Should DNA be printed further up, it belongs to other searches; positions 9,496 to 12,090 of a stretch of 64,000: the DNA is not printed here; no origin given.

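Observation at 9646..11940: A carbohydrate-binding module fused directly to a large outer-membrane barrel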

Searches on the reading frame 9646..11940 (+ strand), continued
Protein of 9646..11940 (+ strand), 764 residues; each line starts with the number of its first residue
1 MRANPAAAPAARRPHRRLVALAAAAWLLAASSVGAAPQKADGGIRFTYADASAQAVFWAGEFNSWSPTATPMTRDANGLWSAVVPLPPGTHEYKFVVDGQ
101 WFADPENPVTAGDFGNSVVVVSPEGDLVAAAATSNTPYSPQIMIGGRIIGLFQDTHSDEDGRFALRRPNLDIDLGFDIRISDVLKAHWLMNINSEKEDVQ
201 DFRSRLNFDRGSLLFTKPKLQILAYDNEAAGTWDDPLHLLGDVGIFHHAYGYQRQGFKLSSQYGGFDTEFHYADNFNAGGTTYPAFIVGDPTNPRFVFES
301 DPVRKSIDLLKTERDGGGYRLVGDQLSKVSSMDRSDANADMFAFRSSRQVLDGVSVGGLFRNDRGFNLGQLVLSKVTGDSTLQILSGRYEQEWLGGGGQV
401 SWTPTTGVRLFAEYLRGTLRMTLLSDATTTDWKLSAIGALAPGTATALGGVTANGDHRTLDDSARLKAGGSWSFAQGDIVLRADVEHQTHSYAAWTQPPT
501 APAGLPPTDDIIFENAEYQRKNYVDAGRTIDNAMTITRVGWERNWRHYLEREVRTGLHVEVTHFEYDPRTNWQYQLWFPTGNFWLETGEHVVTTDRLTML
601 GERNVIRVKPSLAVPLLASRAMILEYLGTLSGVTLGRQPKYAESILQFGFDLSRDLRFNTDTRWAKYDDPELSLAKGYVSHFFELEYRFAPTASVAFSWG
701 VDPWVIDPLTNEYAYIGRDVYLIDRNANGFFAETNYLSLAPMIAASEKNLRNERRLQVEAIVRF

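Call 36: search_protein_families(library=pfam, proteins=[L029:6083-7216:+, L029:7218-8066:+, L029:8053-9600:+, L029:9620-11563:+, L029:11576-12001:+, L029:12015-12722:+, L029:4633-6072:+, L029:15718-19314:+], max_evalue=0.1)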
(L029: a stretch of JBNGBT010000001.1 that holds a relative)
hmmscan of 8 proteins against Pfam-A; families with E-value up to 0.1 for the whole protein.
L029:6083-7216:+ (377 aa): 3 families
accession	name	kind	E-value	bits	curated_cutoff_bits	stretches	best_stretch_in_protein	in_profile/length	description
PF13860.13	FlgD_ig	-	7e-08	32.8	27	1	299-365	9-78/79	FlgD Ig-like domain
PF13585.12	CHU_C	-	0.0025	18.3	27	1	303-362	17-72/86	CHU_C Type IX secretion signal domain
PF18962.6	Por_Secre_tail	-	0.041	14.6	27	1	302-368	10-70/75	Secretion system C-terminal sorting domain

L029:7218-8066:+ (282 aa): 3 families
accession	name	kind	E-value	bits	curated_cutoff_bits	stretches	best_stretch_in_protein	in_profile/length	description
PF13729.12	TraF_2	-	1.5e-05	24.8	25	1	147-202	188-240/264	F plasmid transfer operon, TraF, protein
PF11751.14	PorP_SprF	-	0.00019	21.5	22.3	1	148-257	132-245/273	Type IX secretion system membrane protein PorP/SprF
PF03349.22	Toluene_X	-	0.066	12.1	29.7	0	39-70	23-57/421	Outer membrane protein transport protein (OMPP1/FadL/TodX)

L029:8053-9600:+ (515 aa): 1 family
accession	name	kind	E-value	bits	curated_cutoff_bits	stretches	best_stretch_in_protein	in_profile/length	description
PF12091.13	DUF3567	-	0.0011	19.6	25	1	177-255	6-80/89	Protein of unknown function (DUF3567)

L029:9620-11563:+ (647 aa): 3 families
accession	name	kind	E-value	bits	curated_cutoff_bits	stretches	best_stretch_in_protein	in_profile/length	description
PF16561.11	AMPK1_CBM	-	5.1e-13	49.5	26.8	1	36-109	10-80/85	Glycogen recognition site of AMP-activated protein kinase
PF02922.24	CBM_48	-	6e-11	43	22.4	1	20-89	3-81/83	Carbohydrate-binding module 48 (Isoamylase N-terminal domain)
PF22058.2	X25_BaPul_like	-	0.00076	20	27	1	43-88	12-59/87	Pullulanase X25 domain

L029:11576-12001:+ (141 aa): 4 families
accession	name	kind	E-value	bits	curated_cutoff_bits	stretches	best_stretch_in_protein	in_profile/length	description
PF16561.11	AMPK1_CBM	-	0.00015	22.3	26.8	1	91-139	32-78/85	Glycogen recognition site of AMP-activated protein kinase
PF02922.24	CBM_48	-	0.0047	17.6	22.4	0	90-116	45-72/83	Carbohydrate-binding module 48 (Isoamylase N-terminal domain)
PF22058.2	X25_BaPul_like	-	0.022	15.3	27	1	91-115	31-55/87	Pullulanase X25 domain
PF22433.2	MtxA_IG-like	-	0.028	14.7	26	1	49-123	5-76/83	Magnetotaxis protein MtxA, Immunoglobulin-like domain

L029:12015-12722:+ (235 aa): 3 families
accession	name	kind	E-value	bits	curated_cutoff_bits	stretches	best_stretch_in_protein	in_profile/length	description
PF02922.24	CBM_48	-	6.9e-09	36.4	22.4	2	151-203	21-73/83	Carbohydrate-binding module 48 (Isoamylase N-terminal domain)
PF22058.2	X25_BaPul_like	-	2e-08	34.7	27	2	155-232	9-83/87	Pullulanase X25 domain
PF16561.11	AMPK1_CBM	-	1.7e-07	31.8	26.8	2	156-205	15-60/85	Glycogen recognition site of AMP-activated protein kinase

L029:4633-6072:+ (479 aa): 4 families
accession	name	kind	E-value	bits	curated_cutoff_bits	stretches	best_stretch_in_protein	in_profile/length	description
PF18962.6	Por_Secre_tail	-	1.7e-09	38.3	27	1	395-476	3-74/75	Secretion system C-terminal sorting domain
PF13860.13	FlgD_ig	-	2.8e-09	37.2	27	1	410-469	19-78/79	FlgD Ig-like domain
PF13585.12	CHU_C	-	3.7e-06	27.4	27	1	406-471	18-78/86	CHU_C Type IX secretion signal domain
PF02922.24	CBM_48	-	0.017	15.8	22.4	1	184-245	24-80/83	Carbohydrate-binding module 48 (Isoamylase N-terminal domain)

L029:15718-19314:+ (1198 aa): 6 families
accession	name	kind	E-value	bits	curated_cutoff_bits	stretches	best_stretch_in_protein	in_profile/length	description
PF22058.2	X25_BaPul_like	-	1.4e-26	92.8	27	2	997-1084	3-84/87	Pullulanase X25 domain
PF13860.13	FlgD_ig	-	9e-09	35.6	27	1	1121-1185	11-76/79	FlgD Ig-like domain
PF18962.6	Por_Secre_tail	-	1e-05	26.1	27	1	1115-1192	3-72/75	Secretion system C-terminal sorting domain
PF03065.20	Glyco_hydro_57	-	0.00031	20.6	21.2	1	213-411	64-259/291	Glycosyl hydrolase family 57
PF16561.11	AMPK1_CBM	-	0.00082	20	26.8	0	905-951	16-58/85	Glycogen recognition site of AMP-activated protein kinase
PF13585.12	CHU_C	-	0.00097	19.7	27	1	1119-1183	15-71/86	CHU_C Type IX secretion signal domain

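Call 41: search_protein_representatives(alignment_id=A2)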
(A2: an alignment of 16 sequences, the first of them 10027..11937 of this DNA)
Query: 16 sequences, 603 profile positions. Proteins with E-value up to 0.001 (for the whole library): 249; up to 1e-10: 175; up to 1e-30: 73. The best 150 are listed.
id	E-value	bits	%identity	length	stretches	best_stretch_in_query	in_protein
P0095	3.3e-249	844.9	-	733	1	2-603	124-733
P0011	4.0e-233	791.8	-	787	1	2-603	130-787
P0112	3.6e-230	782.0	-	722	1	2-603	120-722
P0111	6.2e-227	771.4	-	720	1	2-603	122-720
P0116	5.4e-214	728.6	-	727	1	2-603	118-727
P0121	6.1e-203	692.1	-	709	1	2-603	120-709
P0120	5.1e-195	666.0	-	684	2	188-603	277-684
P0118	6.1e-190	649.2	-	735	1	2-603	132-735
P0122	2.5e-189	647.2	-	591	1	72-603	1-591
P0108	2.9e-189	646.9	-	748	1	5-603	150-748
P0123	5.3e-188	642.8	-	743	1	2-603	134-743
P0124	1.2e-183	628.4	-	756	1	2-603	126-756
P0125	3.6e-182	623.5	-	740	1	3-603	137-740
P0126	1.9e-174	598.0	-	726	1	3-603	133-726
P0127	1.3e-170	585.3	-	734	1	7-603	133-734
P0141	5.4e-80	286.1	-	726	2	20-507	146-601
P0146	1.8e-69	251.3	-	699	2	196-603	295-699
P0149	9.4e-64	232.4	-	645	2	430-603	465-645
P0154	3.5e-58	214.0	-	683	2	206-602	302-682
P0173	7.9e-39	150.1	-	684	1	46-601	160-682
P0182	1.1e-31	126.5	-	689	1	44-577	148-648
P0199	8.7e-25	103.7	-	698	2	46-365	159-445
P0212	1.3e-22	96.5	-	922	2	436-603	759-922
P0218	1.2e-21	93.3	-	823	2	9-147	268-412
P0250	5.8e-15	71.3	-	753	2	5-155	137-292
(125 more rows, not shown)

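Call 43: search_protein_families(library=pfam, alignment_id=A3, max_evalue=0.001)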
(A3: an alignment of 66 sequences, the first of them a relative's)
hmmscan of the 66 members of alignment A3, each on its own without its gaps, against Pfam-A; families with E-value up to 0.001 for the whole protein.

A. member 1, P0141 (726 aa): 3 families
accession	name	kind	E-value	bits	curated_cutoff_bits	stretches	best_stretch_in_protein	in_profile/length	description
PF16561.11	AMPK1_CBM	-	2.3e-11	44.2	26.8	1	44-111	9-74/85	Glycogen recognition site of AMP-activated protein kinase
PF02922.24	CBM_48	-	1.4e-07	32.2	22.4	1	35-94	11-72/83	Carbohydrate-binding module 48 (Isoamylase N-terminal domain)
PF22058.2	X25_BaPul_like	-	0.00035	21.1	27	1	51-97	11-59/87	Pullulanase X25 domain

B. families by the number of members that match (of 66 scanned): 6 families
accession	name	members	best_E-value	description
PF16561.11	AMPK1_CBM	65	3.4e-30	Glycogen recognition site of AMP-activated protein kinase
PF02922.24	CBM_48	62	9.1e-22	Carbohydrate-binding module 48 (Isoamylase N-terminal domain)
PF22058.2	X25_BaPul_like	23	1.2e-08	Pullulanase X25 domain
PF16760.10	CBM53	5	5.1e-08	Starch/carbohydrate-binding module (family 53)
PF00686.25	CBM_20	1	2.7e-06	Starch binding domain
PF03372.29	Exo_endo_phos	1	0.00013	Endonuclease/Exonuclease/phosphatase family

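Call 68: list_cluster_members(proteins=[P0141, P0146, P0149, P0154, P0173, P0182, P0199, P0212, P0218, P0250])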
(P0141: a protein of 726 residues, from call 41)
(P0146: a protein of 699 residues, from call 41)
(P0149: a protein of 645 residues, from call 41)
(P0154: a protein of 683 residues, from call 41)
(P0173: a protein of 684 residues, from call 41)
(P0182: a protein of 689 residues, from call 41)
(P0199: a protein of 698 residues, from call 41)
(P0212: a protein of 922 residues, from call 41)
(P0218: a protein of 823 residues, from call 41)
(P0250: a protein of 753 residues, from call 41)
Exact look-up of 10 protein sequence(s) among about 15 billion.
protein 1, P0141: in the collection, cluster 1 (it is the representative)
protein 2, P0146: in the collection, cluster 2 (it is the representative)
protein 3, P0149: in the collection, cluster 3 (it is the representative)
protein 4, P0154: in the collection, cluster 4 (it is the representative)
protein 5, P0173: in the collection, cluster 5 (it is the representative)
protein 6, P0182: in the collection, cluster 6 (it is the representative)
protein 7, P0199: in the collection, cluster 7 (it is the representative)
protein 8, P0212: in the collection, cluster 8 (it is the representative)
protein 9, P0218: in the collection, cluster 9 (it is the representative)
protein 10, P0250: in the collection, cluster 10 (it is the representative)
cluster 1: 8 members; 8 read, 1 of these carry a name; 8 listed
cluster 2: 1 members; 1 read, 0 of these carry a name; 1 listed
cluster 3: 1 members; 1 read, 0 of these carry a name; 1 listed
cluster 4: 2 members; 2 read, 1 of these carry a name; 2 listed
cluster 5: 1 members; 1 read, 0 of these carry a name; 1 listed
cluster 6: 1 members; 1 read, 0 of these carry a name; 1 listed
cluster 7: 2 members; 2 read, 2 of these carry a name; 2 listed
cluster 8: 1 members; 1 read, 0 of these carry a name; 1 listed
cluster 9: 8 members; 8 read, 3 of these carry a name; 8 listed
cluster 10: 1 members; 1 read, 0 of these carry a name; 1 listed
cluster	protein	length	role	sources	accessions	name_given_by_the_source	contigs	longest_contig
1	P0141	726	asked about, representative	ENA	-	-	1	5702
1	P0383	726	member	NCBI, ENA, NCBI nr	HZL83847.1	MAG TPA: glycogen-binding domain-containing protein [Candidatus Krumholzibacteria ... | glycogen-binding domain-containing protein [Candidatus Krumholzibacteria bacterium]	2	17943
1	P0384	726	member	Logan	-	-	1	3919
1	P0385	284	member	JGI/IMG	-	-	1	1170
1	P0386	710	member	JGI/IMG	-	-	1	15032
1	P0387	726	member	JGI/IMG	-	-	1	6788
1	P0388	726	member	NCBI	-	-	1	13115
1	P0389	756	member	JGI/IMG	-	-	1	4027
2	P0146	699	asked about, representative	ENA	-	-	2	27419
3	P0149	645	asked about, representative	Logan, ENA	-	-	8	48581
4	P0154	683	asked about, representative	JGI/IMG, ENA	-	hypothetical protein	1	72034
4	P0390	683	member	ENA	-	-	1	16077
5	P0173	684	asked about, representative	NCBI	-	-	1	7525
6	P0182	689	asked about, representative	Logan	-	-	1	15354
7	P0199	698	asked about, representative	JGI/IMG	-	hypothetical protein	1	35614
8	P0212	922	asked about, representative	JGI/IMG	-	-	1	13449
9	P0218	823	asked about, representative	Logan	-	-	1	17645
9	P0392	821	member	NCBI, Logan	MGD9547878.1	MAG: hypothetical protein AB7V45_10080 [Candidatus Krumholzibacteriia bacterium]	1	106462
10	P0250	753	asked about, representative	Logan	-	-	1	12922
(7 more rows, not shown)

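Call 69: find_encoding_contigs(protein=P0154, flank=9000, max_places=1)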
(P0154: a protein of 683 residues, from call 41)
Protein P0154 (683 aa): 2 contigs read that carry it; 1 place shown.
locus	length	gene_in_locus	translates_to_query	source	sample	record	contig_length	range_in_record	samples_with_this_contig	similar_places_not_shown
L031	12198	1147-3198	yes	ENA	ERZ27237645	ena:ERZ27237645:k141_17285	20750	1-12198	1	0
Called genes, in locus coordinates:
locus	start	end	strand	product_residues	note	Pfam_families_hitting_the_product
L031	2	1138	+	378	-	?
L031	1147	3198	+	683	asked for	PF16561:AMPK1_CBM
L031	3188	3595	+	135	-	PF16561:AMPK1_CBM (weak)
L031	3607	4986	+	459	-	-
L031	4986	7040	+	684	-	PF03065:Glyco_hydro_57, PF09094:AmyA-A_glucT_m, PF09095:AmyA-gluTrfs_C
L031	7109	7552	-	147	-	PF00583:Acetyltransf_1, PF13302:Acetyltransf_3, PF17013:Acetyltransf_15 (faint), PF13420:Acetyltransf_4, PF13673:Acetyltransf_10, PF13508:Acetyltransf_7, PF08445:FR47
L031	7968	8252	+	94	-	PF13187:Fer4_9 (faint), PF13183:Fer4_8 (faint), PF14697:Fer4_21 (faint), PF00037:Fer4 (weak), PF12797:Fer4_2 (faint), PF12837:Fer4_6 (faint), PF13237:Fer4_10 (weak), PF12838:Fer4_7, +2 more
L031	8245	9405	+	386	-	PF01855:POR_N, PF02780:Transketolase_C (weak), PF17147:PFOR_II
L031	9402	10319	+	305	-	PF02775:TPP_enzyme_C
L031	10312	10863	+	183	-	PF01558:POR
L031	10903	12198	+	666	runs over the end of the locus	PF14691:Fer4_20, PF01134:GIDA (weak), PF07992:Pyr_redox_2, PF12831:FAD_oxidored (weak), PF13450:NAD_binding_8 (weak), PF12838:Fer4_7, PF13187:Fer4_9 (weak), PF14697:Fer4_21 (weak), +6 more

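Call 70: find_encoding_contigs(protein=P0392, flank=9000, max_places=1)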
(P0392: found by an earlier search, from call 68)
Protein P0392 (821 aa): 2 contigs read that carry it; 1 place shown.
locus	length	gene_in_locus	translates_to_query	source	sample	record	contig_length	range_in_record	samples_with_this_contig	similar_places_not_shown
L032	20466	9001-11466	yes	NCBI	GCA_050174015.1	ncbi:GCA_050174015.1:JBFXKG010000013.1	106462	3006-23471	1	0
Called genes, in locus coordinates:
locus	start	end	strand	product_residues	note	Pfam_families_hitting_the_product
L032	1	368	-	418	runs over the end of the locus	PF01547:SBP_bac_1, PF13416:SBP_bac_8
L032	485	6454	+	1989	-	PF13620:CarboxypepD_reg, PF13715:CarbopepD_reg_2 (faint), PF22904:NOMO1-like_2nd (faint), PF08308:PEGA (weak), PF02369:Big_1, PF09134:Invasin_D3, PF09985:Glucodextran_C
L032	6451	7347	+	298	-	-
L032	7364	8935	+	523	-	-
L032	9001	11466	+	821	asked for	PF02922:CBM_48, PF16561:AMPK1_CBM, PF22058:X25_BaPul_like (faint), PF02922:CBM_48 (weak), PF16561:AMPK1_CBM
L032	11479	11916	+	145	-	PF16561:AMPK1_CBM (faint)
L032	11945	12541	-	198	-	PF06940:DUF1287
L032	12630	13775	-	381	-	PF00686:CBM_20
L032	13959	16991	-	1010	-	PF02922:CBM_48, PF16561:AMPK1_CBM, PF16760:CBM53 (faint), PF02922:CBM_48, PF16561:AMPK1_CBM, PF22058:X25_BaPul_like, PF00128:Alpha-amylase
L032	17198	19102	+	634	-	PF00128:Alpha-amylase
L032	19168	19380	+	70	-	-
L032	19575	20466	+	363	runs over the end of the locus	PF00005:ABC_tran, PF13304:AAA_21 (faint), PF17912:OB_MalK, PF08402:TOBE_2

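Call 72: search_protein_families(library=pfam, proteins=[P0212, P0218, P0250, P0154], max_evalue=0.001)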
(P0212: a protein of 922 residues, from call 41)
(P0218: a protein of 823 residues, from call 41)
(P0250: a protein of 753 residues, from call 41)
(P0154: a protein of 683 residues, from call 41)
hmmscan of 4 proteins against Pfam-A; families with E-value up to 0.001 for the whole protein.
P0212 (922 aa): 6 families
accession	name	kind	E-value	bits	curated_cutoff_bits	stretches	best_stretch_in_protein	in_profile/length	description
PF16561.11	AMPK1_CBM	-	9.2e-23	80.7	26.8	2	307-378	10-72/85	Glycogen recognition site of AMP-activated protein kinase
PF02922.24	CBM_48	-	6.9e-21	74.8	22.4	3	180-256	11-81/83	Carbohydrate-binding module 48 (Isoamylase N-terminal domain)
PF22058.2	X25_BaPul_like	-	2.4e-08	34.4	27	1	327-374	19-61/87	Pullulanase X25 domain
PF00686.25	CBM_20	-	2.7e-06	27.5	23.3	0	193-256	17-81/97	Starch binding domain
PF16760.10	CBM53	-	2.8e-06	28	27.6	0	308-355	10-54/57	Starch/carbohydrate-binding module (family 53)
PF03372.29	Exo_endo_phos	-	0.00013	22.3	24.5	0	303-343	140-174/225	Endonuclease/Exonuclease/phosphatase family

P0218 (823 aa): 3 families
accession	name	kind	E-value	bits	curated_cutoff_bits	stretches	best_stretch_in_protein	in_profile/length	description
PF16561.11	AMPK1_CBM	-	3.4e-30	104.5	26.8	2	47-128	4-81/85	Glycogen recognition site of AMP-activated protein kinase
PF02922.24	CBM_48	-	9.1e-22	77.6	22.4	2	42-118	8-83/83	Carbohydrate-binding module 48 (Isoamylase N-terminal domain)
PF22058.2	X25_BaPul_like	-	2e-08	34.6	27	0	74-107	27-60/87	Pullulanase X25 domain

P0250 (753 aa): 2 families
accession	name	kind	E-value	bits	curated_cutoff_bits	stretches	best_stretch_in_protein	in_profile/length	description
PF16561.11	AMPK1_CBM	-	1.8e-11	44.5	26.8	1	41-108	10-73/85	Glycogen recognition site of AMP-activated protein kinase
PF02922.24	CBM_48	-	5.4e-08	33.5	22.4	1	31-90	11-71/83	Carbohydrate-binding module 48 (Isoamylase N-terminal domain)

P0154 (683 aa): 2 families
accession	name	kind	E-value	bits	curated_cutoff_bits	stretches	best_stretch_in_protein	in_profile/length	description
PF16561.11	AMPK1_CBM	-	3.7e-12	46.7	26.8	1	35-104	5-71/85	Glycogen recognition site of AMP-activated protein kinase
PF02922.24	CBM_48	-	8.4e-05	23.3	22.4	1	30-93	10-73/83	Carbohydrate-binding module 48 (Isoamylase N-terminal domain)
